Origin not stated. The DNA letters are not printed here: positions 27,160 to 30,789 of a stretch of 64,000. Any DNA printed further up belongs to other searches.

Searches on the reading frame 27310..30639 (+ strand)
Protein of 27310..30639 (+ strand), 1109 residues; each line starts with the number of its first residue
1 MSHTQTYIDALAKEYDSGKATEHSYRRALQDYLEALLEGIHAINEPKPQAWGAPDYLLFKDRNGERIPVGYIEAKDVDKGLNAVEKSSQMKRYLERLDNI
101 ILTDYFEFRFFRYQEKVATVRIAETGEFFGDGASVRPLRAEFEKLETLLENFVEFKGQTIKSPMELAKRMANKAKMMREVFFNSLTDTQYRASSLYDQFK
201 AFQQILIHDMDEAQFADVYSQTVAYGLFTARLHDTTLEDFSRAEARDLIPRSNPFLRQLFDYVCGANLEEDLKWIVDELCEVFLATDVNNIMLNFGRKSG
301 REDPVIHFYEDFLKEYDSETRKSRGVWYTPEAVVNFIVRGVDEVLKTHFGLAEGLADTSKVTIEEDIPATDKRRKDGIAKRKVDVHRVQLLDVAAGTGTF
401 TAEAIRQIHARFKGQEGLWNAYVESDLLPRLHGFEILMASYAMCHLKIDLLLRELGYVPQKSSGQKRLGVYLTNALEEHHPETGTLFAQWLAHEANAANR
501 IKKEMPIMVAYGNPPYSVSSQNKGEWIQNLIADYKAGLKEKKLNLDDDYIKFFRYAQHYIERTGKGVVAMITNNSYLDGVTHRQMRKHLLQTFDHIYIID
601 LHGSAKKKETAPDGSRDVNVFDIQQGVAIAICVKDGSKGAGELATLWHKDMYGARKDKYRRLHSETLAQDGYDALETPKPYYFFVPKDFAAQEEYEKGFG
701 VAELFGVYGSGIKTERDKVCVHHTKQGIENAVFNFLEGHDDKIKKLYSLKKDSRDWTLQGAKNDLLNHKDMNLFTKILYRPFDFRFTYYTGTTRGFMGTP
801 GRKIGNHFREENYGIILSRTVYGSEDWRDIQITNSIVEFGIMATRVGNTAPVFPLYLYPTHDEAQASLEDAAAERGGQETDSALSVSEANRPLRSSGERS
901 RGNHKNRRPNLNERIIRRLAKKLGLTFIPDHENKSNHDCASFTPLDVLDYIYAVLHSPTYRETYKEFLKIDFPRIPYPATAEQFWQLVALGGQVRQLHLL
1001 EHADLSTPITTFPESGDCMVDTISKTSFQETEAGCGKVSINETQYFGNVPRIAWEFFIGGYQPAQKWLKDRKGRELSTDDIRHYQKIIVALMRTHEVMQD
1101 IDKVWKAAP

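Call 9: search_protein_families(library=ncbifam, proteins=[window:27310-30639:+], max_evalue=0.001)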
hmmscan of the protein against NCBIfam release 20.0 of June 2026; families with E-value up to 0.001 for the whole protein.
window:27310-30639:+ (1109 aa): 0 families

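Call 14: search_protein_families(library=pfam, proteins=[window:27310-30639:+], max_evalue=0.001)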
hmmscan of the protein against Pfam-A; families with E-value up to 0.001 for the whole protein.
window:27310-30639:+ (1109 aa): 4 families
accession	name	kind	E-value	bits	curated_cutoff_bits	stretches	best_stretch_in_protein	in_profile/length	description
PF18135.7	Type_ISP_C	-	3e-79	267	25.9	1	703-1099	1-341/342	Type ISP C-terminal specificity domain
PF02384.22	N6_Mtase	-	7.8e-09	35.7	20.4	0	303-344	4-45/311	N-6 DNA Methylase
PF07669.17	Eco57I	-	2.1e-07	31.7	25.3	1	503-604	71-167/171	Eco57I restriction-modification methylase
PF20473.4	MmeI_Mtase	-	5.7e-05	22.8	27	1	378-592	11-218/259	MmeI, DNA-methyltransferase domain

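Call 29: search_protein_families(library=padloc, proteins=[window:27310-30639:+], max_evalue=0.001)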
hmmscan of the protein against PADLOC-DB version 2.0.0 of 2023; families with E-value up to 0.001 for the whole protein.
window:27310-30639:+ (1109 aa): 10 families
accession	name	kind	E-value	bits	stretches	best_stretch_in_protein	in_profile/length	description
PDLC03610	REase_MTase_IIG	-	0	1013.3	2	528-1104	545-1075/1096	Type IIG restriction enzyme-methyltransferase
PDLC03631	REase_MTase_IIG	-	3.2e-88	294.8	3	19-363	23-347/1086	Type IIG restriction enzyme-methyltransferase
PDLC03597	REase_MTase_IIG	-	1.2e-50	170.2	2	385-1000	911-1506/1646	Type IIG restriction enzyme-methyltransferase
PDLC03051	REase_MTase_I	-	2.1e-41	139.2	3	385-749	895-1267/1591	Type I restriction enzyme-methyltransferase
PDLC03621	REase_MTase_IIG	-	3.9e-28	96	3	369-636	319-586/1024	Type IIG restriction enzyme-methyltransferase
PDLC04134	mad2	-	1.4e-10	38.6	1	55-609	43-433/492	mads_2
PDLC03612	REase_MTase_IIG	-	6.9e-05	19.2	1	511-603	811-896/1247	Type IIG restriction enzyme-methyltransferase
PDLC03267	MTase_II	-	0.00035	17.6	0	508-601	108-198/539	Type II methyltransferase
PDLC03021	MTase_I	-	0.00042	17.3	0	300-343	141-182/491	Type I methyltransferase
PDLC03026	MTase_I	-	0.00086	16.5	0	301-341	119-159/487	Type I methyltransferase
